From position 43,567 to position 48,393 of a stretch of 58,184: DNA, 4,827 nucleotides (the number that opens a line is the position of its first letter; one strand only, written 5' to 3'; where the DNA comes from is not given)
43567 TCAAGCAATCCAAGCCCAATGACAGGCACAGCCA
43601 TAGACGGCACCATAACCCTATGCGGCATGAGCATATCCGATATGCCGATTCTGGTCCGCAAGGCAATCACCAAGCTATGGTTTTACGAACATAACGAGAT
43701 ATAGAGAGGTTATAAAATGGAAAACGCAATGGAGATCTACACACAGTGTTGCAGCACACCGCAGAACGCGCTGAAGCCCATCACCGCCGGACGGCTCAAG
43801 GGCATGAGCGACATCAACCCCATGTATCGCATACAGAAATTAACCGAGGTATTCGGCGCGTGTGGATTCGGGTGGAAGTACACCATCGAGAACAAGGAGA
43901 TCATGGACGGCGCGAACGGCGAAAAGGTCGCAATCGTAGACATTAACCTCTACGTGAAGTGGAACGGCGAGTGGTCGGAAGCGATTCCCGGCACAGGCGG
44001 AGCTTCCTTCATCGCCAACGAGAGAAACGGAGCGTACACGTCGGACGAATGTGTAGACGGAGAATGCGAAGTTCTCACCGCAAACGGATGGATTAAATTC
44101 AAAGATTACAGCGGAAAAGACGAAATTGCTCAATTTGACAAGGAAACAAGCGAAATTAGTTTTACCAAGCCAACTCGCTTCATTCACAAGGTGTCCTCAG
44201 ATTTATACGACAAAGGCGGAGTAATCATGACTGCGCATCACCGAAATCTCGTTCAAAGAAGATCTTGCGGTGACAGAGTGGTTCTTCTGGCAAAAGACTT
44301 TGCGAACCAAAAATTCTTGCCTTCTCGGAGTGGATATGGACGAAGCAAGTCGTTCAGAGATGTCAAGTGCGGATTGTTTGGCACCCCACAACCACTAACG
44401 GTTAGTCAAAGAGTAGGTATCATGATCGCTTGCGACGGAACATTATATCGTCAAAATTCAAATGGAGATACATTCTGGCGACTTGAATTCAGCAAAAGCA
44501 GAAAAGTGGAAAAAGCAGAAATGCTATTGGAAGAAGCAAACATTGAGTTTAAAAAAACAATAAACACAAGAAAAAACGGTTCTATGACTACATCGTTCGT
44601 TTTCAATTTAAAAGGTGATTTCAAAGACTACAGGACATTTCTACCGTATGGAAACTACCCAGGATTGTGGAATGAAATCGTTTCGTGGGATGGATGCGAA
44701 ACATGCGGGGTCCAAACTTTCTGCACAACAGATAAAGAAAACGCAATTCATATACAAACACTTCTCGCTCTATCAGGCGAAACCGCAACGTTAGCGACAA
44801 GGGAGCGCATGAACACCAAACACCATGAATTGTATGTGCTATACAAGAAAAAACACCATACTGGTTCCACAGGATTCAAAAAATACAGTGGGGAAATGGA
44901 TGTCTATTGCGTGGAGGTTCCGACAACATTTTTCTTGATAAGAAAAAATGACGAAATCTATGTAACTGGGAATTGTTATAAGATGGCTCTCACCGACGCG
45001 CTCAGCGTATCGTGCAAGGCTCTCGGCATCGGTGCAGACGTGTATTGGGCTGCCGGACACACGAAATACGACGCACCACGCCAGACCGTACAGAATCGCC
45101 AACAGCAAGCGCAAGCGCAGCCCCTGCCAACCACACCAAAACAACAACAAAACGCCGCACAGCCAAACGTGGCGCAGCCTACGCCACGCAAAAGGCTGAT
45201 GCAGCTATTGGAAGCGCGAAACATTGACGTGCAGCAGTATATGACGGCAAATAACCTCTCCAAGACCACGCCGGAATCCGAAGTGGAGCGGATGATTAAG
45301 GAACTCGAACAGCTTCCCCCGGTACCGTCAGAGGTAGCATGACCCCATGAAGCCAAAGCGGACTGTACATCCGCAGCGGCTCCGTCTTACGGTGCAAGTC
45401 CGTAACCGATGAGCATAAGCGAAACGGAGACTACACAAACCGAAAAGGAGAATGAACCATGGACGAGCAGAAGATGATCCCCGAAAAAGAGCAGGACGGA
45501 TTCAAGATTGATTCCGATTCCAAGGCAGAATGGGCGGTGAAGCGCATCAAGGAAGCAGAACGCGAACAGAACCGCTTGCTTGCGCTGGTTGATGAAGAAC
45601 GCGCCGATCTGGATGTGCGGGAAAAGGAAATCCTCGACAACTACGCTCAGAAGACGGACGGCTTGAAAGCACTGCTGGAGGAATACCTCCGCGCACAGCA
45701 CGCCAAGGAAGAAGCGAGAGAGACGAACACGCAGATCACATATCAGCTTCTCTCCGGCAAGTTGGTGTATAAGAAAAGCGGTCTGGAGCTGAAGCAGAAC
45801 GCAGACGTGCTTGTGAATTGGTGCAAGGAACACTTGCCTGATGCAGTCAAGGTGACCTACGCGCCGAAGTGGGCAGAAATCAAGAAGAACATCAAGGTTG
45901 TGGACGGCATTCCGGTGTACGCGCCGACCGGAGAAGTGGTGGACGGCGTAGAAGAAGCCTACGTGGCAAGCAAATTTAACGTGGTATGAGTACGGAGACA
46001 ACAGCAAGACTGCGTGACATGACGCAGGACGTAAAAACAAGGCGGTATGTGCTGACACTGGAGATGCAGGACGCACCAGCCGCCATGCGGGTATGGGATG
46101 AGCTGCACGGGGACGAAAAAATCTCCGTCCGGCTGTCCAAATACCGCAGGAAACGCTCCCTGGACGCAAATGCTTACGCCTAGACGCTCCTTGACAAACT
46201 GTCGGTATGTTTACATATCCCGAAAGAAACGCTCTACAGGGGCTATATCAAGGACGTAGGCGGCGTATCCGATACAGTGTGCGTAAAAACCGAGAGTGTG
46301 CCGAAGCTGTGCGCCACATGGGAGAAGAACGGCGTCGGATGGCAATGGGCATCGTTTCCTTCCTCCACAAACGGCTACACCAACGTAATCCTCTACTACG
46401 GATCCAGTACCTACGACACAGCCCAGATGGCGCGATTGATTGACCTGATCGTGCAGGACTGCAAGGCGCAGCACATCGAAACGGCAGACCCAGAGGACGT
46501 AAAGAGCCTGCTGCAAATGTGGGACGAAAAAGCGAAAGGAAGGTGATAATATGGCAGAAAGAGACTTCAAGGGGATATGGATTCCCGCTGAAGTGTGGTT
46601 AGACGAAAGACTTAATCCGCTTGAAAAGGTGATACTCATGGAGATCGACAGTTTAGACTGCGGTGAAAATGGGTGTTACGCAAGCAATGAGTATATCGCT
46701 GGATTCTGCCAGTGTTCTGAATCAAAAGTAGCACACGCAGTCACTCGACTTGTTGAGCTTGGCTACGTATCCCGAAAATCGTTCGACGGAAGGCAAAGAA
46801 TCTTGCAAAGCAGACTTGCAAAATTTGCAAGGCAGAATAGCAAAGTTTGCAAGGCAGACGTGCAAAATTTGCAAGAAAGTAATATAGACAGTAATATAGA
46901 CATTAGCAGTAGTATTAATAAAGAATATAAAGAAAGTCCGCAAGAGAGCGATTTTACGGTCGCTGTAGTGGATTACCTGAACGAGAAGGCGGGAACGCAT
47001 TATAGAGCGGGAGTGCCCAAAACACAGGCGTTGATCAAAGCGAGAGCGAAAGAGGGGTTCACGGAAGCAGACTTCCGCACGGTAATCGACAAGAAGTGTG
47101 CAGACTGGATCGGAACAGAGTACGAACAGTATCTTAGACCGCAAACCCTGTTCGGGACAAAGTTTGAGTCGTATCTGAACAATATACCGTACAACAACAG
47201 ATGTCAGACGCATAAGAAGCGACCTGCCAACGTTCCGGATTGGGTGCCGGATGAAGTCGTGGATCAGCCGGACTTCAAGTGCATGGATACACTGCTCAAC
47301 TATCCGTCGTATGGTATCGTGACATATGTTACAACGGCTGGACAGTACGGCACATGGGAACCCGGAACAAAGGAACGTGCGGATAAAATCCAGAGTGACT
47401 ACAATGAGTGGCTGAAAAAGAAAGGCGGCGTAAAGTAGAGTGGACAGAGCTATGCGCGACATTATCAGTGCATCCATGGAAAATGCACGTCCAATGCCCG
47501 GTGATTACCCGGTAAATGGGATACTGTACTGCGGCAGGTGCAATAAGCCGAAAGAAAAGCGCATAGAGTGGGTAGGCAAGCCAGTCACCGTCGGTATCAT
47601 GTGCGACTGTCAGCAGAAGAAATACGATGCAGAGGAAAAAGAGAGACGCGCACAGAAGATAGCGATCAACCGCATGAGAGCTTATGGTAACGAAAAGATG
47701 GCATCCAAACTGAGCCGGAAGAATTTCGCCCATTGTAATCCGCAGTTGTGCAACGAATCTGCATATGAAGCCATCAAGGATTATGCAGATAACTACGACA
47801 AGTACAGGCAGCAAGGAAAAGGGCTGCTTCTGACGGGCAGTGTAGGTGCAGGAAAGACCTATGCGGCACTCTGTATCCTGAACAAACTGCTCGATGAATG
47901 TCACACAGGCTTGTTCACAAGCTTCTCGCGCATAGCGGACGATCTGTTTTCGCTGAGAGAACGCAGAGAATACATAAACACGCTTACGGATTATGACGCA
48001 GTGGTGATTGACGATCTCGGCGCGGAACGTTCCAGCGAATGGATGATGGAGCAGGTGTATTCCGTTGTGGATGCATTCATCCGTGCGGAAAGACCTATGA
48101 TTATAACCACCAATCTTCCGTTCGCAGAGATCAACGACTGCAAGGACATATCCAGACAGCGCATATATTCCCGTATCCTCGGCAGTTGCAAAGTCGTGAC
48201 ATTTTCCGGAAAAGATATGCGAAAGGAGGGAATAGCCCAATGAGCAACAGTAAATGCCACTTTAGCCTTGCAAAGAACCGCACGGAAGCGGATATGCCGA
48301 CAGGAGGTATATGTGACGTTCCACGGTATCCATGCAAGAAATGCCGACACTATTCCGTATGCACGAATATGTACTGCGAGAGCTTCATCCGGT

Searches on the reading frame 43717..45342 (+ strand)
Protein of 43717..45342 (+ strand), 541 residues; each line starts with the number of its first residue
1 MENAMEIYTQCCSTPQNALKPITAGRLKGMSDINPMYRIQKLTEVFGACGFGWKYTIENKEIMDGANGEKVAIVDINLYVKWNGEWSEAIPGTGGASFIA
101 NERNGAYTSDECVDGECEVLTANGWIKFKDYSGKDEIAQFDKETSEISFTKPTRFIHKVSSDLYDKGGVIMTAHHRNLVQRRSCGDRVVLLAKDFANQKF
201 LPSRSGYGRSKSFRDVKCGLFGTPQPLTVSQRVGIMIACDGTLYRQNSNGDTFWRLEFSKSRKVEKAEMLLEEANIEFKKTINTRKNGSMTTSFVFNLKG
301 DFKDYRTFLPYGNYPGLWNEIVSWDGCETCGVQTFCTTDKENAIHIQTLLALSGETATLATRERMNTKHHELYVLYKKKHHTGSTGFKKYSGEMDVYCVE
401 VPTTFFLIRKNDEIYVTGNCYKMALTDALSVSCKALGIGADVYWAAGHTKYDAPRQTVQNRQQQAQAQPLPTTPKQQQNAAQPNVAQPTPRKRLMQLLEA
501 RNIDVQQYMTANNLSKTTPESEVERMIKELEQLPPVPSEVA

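Call 15: search_protein_families(library=phrogs, proteins=[window:43717-45342:+], max_evalue=0.001)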
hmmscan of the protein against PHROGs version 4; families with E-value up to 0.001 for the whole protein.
window:43717-45342:+ (541 aa): 3 families
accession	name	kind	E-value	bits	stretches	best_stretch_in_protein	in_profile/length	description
phrog_7838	-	DNA, RNA and nucleotide metabolism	3.7e-32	112.9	2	1-112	2-120/242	exonuclease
phrog_7792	-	unknown function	5.9e-23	82.5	2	3-111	8-116/255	-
phrog_32482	-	other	5.5e-10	39.5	1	111-280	75-243/589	PhoH-like phosphate starvation-inducible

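Call 92: search_protein_families(library=pfam, proteins=[window:43717-45342:+], max_evalue=0.001)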
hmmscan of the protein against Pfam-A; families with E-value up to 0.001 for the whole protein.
window:43717-45342:+ (541 aa): 0 families

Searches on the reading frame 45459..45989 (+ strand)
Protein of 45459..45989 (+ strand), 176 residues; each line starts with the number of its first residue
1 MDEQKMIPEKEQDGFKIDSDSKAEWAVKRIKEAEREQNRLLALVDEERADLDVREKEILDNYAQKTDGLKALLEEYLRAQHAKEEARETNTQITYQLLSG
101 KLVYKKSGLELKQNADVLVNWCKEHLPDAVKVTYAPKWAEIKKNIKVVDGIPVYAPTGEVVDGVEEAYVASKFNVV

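Call 16: search_protein_families(library=pfam, proteins=[window:45459-45989:+], max_evalue=0.01)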
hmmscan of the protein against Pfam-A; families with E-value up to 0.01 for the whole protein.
window:45459-45989:+ (176 aa): 1 family
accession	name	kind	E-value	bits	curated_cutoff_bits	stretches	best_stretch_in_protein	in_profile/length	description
PF07352.17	Phage_Mu_Gam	-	2.4e-14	53.9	28.3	1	21-153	2-139/149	Bacteriophage Mu Gam like protein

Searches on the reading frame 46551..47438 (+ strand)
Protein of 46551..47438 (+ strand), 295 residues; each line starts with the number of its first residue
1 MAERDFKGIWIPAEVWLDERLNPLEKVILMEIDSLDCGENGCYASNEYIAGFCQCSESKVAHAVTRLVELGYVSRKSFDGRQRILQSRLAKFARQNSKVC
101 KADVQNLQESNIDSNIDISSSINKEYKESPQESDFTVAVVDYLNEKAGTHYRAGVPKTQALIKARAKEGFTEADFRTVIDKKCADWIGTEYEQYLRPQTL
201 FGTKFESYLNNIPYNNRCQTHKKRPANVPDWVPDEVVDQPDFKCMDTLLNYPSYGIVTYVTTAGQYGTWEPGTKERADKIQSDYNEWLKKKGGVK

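Call 15: search_protein_families(library=phrogs, proteins=[window:46551-47438:+], max_evalue=0.001)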
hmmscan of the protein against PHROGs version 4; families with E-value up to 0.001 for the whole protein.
window:46551-47438:+ (295 aa): 12 families
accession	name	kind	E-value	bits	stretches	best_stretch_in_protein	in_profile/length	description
phrog_428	-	DNA, RNA and nucleotide metabolism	8e-49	168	1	9-235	91-332/455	replication initiation protein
phrog_1163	-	unknown function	5.5e-32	112.6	1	94-223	126-262/273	-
phrog_20981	-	unknown function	5.9e-20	73.1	1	107-224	147-266/293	-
phrog_270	-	DNA, RNA and nucleotide metabolism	9e-17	62.5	1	1-201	25-241/383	replication initiation protein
phrog_2880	-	DNA, RNA and nucleotide metabolism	8.6e-15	55.7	1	18-136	23-132/459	replication initiation protein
phrog_22793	-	unknown function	1.7e-11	45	1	133-246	56-167/177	-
phrog_678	-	DNA, RNA and nucleotide metabolism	1.3e-09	39.1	1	2-131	52-210/346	replication initiation O-like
phrog_391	-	DNA, RNA and nucleotide metabolism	2.4e-09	38.3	1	17-134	11-131/298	replication initiation O-like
phrog_186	-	DNA, RNA and nucleotide metabolism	4.9e-09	37.3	1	4-146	18-180/308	DnaD-like helicase loader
phrog_19658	-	DNA, RNA and nucleotide metabolism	4.2e-08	34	1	11-100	7-94/283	replication initiation protein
phrog_8540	-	DNA, RNA and nucleotide metabolism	1.2e-07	33.2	1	22-112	16-105/196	replication initiation O-like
phrog_4617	-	DNA, RNA and nucleotide metabolism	6.8e-06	26.9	1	21-78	14-72/223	replication initiation protein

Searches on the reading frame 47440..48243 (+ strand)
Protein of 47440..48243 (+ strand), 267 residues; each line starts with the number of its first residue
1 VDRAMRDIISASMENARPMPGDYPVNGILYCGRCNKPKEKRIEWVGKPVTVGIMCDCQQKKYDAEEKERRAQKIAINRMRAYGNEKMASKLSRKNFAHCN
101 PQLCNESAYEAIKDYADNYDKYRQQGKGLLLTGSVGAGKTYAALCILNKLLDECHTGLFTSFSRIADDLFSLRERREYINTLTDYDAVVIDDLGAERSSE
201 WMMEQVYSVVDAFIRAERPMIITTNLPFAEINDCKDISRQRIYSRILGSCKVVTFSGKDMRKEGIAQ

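Call 15: search_protein_families(library=phrogs, proteins=[window:47440-48243:+], max_evalue=0.001)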
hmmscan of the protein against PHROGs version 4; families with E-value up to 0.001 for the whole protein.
window:47440-48243:+ (267 aa): 5 families
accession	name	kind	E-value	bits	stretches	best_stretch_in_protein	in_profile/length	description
phrog_50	-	DNA, RNA and nucleotide metabolism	3.1e-51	176.1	1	29-264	276-513/570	DnaC-like helicase loader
phrog_3277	-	DNA, RNA and nucleotide metabolism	4.6e-29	102.4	1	124-263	8-155/168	DnaC-like helicase loader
phrog_26922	-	DNA, RNA and nucleotide metabolism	4.8e-10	40.9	1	183-253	10-77/92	DnaC-like helicase loader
phrog_11838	-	DNA, RNA and nucleotide metabolism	9.7e-06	26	1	105-240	22-153/420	clamp loader of DNA polymerase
phrog_15321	-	unknown function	1e-05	26.6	1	180-262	3-89/93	-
